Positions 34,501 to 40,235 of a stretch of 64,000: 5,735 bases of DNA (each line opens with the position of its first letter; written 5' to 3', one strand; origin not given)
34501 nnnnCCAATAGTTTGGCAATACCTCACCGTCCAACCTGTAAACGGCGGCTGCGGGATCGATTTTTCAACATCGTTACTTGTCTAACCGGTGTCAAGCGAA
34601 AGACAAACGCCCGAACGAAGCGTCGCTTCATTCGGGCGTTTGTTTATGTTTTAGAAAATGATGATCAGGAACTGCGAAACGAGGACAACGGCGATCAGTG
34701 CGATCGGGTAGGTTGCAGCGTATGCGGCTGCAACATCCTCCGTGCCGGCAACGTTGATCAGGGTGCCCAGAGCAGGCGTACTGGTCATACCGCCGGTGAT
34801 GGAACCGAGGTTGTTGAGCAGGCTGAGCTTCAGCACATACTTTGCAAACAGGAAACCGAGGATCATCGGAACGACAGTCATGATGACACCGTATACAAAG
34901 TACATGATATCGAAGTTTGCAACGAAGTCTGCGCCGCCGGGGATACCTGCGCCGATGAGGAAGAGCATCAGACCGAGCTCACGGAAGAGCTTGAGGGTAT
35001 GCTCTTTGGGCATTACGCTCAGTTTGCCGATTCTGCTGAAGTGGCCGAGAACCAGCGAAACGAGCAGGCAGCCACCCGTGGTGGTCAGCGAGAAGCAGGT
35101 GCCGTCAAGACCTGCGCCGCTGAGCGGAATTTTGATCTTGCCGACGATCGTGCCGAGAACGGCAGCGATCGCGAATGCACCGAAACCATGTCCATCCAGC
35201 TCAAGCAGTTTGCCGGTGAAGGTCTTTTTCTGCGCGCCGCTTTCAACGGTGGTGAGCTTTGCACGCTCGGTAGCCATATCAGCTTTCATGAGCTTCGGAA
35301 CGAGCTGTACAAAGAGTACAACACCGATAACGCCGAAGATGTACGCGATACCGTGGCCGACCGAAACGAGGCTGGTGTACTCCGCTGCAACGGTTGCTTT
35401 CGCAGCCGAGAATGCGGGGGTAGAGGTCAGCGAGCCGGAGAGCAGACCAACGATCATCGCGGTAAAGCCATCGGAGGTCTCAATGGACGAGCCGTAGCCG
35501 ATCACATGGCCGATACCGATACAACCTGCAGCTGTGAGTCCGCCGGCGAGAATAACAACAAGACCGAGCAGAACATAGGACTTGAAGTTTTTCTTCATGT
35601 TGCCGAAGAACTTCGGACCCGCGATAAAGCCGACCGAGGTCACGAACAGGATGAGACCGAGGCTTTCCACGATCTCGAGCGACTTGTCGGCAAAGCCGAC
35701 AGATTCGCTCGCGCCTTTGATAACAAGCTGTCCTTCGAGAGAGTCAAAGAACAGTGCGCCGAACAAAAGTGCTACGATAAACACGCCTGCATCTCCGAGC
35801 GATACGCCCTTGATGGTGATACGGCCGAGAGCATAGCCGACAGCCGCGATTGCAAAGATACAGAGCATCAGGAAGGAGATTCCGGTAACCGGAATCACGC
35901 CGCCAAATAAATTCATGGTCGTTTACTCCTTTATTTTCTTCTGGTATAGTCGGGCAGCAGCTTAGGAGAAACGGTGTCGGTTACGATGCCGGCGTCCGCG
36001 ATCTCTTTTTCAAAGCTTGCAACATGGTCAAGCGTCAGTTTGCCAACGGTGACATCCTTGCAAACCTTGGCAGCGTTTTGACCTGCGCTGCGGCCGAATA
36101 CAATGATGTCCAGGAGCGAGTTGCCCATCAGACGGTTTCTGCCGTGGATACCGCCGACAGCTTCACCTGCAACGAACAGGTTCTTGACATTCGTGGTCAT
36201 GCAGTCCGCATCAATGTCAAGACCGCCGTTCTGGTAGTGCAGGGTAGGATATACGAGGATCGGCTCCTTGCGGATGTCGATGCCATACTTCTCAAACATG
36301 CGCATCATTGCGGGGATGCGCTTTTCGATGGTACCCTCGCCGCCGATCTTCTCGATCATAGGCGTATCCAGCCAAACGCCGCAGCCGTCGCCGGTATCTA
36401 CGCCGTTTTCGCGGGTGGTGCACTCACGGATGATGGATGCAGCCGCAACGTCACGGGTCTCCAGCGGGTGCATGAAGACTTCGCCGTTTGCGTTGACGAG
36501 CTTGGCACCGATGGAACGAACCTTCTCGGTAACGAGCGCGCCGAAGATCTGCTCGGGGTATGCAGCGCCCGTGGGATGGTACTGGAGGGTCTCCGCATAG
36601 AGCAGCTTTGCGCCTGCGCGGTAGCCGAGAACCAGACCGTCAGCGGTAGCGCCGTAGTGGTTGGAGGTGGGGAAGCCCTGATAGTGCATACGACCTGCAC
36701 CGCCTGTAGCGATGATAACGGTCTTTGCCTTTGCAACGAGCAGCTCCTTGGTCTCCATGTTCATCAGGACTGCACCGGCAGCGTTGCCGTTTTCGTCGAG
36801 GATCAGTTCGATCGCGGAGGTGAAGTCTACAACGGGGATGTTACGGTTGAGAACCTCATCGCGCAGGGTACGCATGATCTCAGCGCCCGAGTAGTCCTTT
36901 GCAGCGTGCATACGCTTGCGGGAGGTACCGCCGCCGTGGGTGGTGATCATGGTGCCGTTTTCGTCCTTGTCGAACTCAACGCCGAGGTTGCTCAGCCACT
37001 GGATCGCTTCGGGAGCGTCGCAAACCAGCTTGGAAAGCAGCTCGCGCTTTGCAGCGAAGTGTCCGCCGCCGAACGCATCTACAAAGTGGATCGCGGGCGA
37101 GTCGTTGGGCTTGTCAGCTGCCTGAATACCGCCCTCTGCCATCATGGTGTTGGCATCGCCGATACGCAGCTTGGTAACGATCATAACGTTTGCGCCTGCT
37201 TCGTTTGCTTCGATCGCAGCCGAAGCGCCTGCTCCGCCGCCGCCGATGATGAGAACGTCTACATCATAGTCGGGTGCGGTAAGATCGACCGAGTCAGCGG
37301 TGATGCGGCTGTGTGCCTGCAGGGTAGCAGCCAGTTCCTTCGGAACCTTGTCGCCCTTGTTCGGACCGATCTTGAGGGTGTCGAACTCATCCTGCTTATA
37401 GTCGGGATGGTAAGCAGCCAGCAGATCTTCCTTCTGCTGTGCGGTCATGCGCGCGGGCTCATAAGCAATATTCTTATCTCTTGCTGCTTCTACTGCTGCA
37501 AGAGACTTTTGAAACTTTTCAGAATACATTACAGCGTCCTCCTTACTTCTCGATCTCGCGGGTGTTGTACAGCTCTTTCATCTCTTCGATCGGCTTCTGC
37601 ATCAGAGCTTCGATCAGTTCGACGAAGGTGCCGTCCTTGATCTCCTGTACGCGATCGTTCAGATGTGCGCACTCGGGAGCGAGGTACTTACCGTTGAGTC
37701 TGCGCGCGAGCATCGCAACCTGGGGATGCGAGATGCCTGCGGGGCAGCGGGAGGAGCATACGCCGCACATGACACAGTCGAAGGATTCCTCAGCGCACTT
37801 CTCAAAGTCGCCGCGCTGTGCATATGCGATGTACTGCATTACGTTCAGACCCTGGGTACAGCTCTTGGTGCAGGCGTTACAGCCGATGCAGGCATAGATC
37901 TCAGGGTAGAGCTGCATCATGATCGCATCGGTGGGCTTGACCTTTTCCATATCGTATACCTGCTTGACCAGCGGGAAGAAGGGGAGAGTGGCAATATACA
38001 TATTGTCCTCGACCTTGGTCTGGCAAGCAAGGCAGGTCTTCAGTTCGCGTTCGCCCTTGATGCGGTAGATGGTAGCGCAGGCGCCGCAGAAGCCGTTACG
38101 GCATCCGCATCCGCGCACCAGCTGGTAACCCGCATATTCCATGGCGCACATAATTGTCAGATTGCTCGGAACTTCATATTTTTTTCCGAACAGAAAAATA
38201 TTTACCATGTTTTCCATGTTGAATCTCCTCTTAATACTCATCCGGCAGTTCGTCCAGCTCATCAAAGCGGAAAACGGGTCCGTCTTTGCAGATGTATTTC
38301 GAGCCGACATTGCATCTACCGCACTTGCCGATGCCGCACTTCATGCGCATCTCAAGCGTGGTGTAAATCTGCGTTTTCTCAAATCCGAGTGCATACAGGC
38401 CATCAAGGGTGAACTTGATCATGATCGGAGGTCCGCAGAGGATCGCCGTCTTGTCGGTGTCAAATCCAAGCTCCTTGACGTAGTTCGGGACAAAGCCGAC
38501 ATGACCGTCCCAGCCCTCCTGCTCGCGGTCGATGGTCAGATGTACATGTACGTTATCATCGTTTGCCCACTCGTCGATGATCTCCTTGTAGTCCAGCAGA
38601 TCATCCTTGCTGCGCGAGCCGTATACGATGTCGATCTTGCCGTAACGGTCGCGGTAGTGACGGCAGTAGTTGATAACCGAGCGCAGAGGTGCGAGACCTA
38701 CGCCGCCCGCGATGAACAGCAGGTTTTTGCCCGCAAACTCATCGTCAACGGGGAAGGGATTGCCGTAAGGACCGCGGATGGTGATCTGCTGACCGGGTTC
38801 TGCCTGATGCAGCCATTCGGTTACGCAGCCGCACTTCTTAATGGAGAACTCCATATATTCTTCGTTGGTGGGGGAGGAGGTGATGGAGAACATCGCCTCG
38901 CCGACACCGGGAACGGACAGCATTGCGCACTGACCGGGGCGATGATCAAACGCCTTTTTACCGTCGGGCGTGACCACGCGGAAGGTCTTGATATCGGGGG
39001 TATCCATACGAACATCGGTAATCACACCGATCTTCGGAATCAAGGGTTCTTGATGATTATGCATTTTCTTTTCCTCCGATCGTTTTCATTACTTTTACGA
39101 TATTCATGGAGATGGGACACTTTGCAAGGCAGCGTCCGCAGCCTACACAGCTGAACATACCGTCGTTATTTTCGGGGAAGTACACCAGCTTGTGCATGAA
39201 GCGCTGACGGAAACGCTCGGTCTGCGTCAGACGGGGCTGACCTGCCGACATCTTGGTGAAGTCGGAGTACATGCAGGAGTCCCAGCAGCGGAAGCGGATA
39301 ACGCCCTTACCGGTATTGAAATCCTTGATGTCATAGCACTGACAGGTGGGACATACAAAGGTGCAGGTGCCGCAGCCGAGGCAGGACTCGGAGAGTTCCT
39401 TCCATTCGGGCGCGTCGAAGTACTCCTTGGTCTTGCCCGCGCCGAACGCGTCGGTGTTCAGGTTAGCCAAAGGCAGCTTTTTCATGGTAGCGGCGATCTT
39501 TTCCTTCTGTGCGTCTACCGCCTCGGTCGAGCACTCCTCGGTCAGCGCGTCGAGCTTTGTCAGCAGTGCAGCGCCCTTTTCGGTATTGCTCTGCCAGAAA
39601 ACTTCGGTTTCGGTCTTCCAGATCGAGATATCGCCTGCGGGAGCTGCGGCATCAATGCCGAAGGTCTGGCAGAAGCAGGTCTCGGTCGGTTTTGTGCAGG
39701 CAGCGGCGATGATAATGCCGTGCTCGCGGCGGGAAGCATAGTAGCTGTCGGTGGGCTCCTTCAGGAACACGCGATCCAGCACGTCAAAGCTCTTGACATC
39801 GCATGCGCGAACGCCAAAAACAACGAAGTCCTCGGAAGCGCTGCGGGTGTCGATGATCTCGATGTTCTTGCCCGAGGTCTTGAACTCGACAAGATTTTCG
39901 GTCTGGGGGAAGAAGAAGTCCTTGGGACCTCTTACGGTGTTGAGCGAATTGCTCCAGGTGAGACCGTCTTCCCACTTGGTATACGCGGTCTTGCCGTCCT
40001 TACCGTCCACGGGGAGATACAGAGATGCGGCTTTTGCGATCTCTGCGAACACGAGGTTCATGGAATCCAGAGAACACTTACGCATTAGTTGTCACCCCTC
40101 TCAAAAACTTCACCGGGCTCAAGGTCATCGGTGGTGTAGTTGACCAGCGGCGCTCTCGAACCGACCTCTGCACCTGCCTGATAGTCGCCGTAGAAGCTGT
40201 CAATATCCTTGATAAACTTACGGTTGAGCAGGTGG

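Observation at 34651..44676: hdrBCA-flxDCBA cluster transcriptionally fused to a soluble fumarate-reductase-like pair and a SucE-like exporter: candidate electron-bifurcating fumarate reductase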

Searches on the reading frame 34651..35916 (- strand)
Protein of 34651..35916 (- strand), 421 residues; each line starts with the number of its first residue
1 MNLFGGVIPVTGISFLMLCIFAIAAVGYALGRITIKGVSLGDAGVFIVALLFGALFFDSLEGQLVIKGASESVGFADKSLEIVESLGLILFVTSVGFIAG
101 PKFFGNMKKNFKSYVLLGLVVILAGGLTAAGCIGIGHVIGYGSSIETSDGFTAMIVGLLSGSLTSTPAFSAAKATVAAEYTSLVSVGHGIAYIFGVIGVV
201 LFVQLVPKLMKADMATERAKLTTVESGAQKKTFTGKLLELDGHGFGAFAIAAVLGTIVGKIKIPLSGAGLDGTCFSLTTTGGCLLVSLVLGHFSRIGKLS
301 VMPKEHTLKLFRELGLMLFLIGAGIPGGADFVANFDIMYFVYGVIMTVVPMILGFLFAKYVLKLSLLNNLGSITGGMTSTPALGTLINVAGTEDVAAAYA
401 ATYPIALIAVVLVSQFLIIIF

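Call 4: search_protein_families(library=pfam, proteins=[window:34651-35916:-], max_evalue=0.01)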
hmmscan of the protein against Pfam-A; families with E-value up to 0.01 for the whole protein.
window:34651-35916:- (421 aa): 1 family
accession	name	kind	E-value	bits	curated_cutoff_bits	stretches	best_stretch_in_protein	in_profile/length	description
PF06826.17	Asp-Al_Ex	-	1.7e-52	178.1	27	2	247-418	1-166/167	Predicted Permease Membrane Region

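Call 5: search_protein_families(library=ncbifam, proteins=[window:34651-35916:-], max_evalue=0.001)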
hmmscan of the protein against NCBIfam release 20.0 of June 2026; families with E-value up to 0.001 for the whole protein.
window:34651-35916:- (421 aa): 4 families
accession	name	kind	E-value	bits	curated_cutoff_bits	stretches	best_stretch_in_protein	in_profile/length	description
NF003007.0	PRK03818.1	equivalog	8.9e-39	133.4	449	2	250-421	376-549/553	putative transporter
TIGR01625.1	YidE_YbjL_dupl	subfamily_domain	6.9e-36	123.4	71.95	2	253-405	2-154/154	AspT/YidE/YbjL antiporter duplication domain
TIGR03802.1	Asp_Ala_antiprt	equivalog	1.5e-34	119.6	546.95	2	248-419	391-560/562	aspartate-alanine antiporter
NF003440.0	PRK04972.1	equivalog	3.5e-30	105.3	645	2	17-223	14-198/561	aspartate:alanine antiporter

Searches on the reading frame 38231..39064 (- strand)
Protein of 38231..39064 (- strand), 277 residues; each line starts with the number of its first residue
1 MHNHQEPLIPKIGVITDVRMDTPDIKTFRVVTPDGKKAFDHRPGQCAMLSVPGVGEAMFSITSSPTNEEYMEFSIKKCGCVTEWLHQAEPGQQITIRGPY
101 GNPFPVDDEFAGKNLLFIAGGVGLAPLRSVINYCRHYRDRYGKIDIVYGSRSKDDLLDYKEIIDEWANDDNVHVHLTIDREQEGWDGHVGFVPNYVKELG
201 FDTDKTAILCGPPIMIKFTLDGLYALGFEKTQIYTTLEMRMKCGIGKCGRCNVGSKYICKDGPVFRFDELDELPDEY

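Call 4: search_protein_families(library=pfam, proteins=[window:38231-39064:-], max_evalue=0.01)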
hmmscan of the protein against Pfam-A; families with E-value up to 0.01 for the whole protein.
window:38231-39064:- (277 aa): 4 families
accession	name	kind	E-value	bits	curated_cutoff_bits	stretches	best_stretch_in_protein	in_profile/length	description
PF00175.26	NAD_binding_1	-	4.4e-17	63.1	22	1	117-219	1-107/109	Oxidoreductase NAD-binding domain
PF10418.14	DHODB_Fe-S_bind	-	5.4e-11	42.5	23.9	1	238-270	1-40/41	Iron-sulfur cluster binding domain of dihydroorotate dehydrogenase B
PF00970.30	FAD_binding_6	-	2.5e-07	31.4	21.1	1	22-102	11-96/99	Oxidoreductase FAD-binding domain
PF08030.17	NAD_binding_6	-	0.0071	16.9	22.2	0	113-178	2-76/156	Ferric reductase NAD binding domain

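Call 5: search_protein_families(library=ncbifam, proteins=[window:38231-39064:-], max_evalue=0.001)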
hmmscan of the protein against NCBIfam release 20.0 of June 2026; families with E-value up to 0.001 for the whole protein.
window:38231-39064:- (277 aa): 26 families (the best 25 are shown)
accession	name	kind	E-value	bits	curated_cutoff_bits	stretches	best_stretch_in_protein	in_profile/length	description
NF006220.0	PRK08345.1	subfamily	3.4e-71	239.9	395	1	17-267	17-284/294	cytochrome-c3 hydrogenase subunit gamma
NF040835.1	sulfhyd_HydG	equivalog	7.9e-63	212.4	650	1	25-268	34-282/292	NADPH-dependent hydrogenase/sulfhydrogenase 1 subunit gamma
TIGR02911.1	sulfite_red_B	equivalog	2.2e-58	197.4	288.6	1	9-270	4-256/261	anaerobic sulfite reductase subunit AsrB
NF040830.1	sulfhyd_ShyC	equivalog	4.2e-55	187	600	1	18-267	14-278/288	NAD(P)-dependent hydrogenase/sulfhydrogenase 2 subunit gamma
NF000796.0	PRK00054.1-1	equivalog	6e-45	153.5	224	1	13-271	6-236/254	dihydroorotate dehydrogenase electron transfer subunit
NF000798.0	PRK00054.1-3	equivalog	1.2e-27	97.1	219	1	36-268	26-240/244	dihydroorotate dehydrogenase electron transfer subunit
NF000799.0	PRK00054.1-4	equivalog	7.9e-23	80.8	314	1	66-269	62-255/258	dihydroorotate dehydrogenase electron transfer subunit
NF040810.1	BenC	equivalog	3.3e-22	79.1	430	1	15-232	109-324/333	benzoate 1,2-dioxygenase electron transfer component BenC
NF045803.1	MethMoxFADbindMmoC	equivalog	1.1e-21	77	500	1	33-235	132-337/343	aromatic/alkene monooxygenase hydroxylase FAD-binding subunit MmoC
TIGR01941.1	nqrF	equivalog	1.4e-20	73.7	295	1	76-233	237-398/405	NADH:ubiquinone reductase (Na(+)-transporting) subunit F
NF004862.0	PRK06222.1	subfamily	2.3e-18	66.7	220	1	26-268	15-246/281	sulfide/dihydroorotate dehydrogenase-like FAD/NAD-binding protein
NF058606.1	GlBtMonoRdsGbcB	equivalog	3.8e-18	65.5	500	1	18-229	21-238/362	glycine betaine monooxygenase reductase subunit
NF008822.0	PRK11872.1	equivalog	6.2e-18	64.9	402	1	13-235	109-332/341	anthranilate 1,2-dioxygenase electron transfer component AntC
NF000797.0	PRK00054.1-2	equivalog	9.9e-18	64.3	270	1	40-267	41-262/267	dihydroorotate dehydrogenase electron transfer subunit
NF005963.0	PRK08051.1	equivalog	1.5e-17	63.7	230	1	34-234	24-226/233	NAD(P)H-flavin reductase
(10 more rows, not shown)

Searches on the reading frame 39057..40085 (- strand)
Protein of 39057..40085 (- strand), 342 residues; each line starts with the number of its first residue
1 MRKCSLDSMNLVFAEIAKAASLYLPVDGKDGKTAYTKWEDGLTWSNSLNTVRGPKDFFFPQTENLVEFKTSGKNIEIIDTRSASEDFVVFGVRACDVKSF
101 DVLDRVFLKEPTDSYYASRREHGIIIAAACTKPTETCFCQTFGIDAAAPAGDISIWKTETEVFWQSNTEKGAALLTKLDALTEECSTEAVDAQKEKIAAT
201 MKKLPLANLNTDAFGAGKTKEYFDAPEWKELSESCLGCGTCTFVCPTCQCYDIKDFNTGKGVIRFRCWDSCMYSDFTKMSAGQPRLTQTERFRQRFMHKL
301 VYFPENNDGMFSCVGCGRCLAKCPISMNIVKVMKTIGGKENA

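Call 4: search_protein_families(library=pfam, proteins=[window:39057-40085:-], max_evalue=0.01)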
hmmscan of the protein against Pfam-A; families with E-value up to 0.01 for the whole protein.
window:39057-40085:- (342 aa): 13 families
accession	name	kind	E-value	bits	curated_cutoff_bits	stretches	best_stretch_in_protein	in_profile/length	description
PF17179.9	Fer4_22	-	8.2e-30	104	27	1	234-326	1-94/95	4Fe-4S dicluster domain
PF13534.11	Fer4_17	-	4.2e-07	30.9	22.2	1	267-327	8-60/61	4Fe-4S dicluster domain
PF12797.12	Fer4_2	-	1.5e-06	28.2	24.5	1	232-247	7-22/22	4Fe-4S binding domain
PF13187.11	Fer4_9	-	1.6e-06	28.5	27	1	266-324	7-48/52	4Fe-4S dicluster domain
PF12838.12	Fer4_7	-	2.2e-06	28.5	27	1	185-247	12-50/52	4Fe-4S dicluster domain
PF13183.11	Fer4_8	-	5.6e-06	27.2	27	1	233-325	3-66/68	4Fe-4S dicluster domain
PF00037.32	Fer4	-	6.8e-06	26.1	21.1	1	233-247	6-20/24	4Fe-4S binding domain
PF13237.11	Fer4_10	-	1.9e-05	24.9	25.5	1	312-325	8-21/53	4Fe-4S dicluster domain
PF25160.1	LdpA_Fe-S-bd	-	0.00038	20.6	27.6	1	312-326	27-41/49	LdpA Fe-S cluster-binding domain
PF12837.12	Fer4_6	-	0.0012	19.1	25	0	312-324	8-20/24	4Fe-4S binding domain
PF14697.11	Fer4_21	-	0.0017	18.9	35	1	228-250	34-56/59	4Fe-4S dicluster domain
PF13484.11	Fer4_16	-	0.0018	19.4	30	0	208-247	32-65/66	4Fe-4S double cluster binding domain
PF12800.12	Fer4_4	-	0.0056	17.4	24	0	312-324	3-15/17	4Fe-4S binding domain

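Call 5: search_protein_families(library=ncbifam, proteins=[window:39057-40085:-], max_evalue=0.001)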
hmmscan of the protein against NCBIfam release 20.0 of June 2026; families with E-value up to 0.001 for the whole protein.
window:39057-40085:- (342 aa): 7 families
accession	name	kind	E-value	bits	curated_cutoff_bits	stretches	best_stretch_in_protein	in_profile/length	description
NF040829.1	sulfhyd_ShyB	equivalog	3.4e-52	177.5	690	1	8-337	10-330/334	NAD(P)-dependent hydrogenase/sulfhydrogenase 2 subunit beta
NF040833.1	sulfhyd_HydB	equivalog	4.8e-51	173.7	750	1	48-340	51-339/367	NADPH-dependent hydrogenase/sulfhydrogenase 1 subunit beta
TIGR02910.1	sulfite_red_A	equivalog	5.2e-39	134.4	323.15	1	53-333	61-323/334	anaerobic sulfite reductase subunit AsrA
TIGR01945.1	rnfC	subfamily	7.3e-06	24.8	245.95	0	210-264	380-432/435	RnfABCDGE type electron transport complex subunit C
NF004537.0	PRK05888.1-3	equivalog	3.5e-05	23.4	163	0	287-332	49-89/204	NADH-quinone oxidoreductase subunit NuoI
NF038196.1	ferrodoxin_EFR1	subfamily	7.6e-05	22.9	75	0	162-247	117-198/242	EFR1 family ferrodoxin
TIGR04003.1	rSAM_BssD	equivalog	0.00061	19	496.45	0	312-327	51-66/314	[benzylsuccinate synthase]-activating enzyme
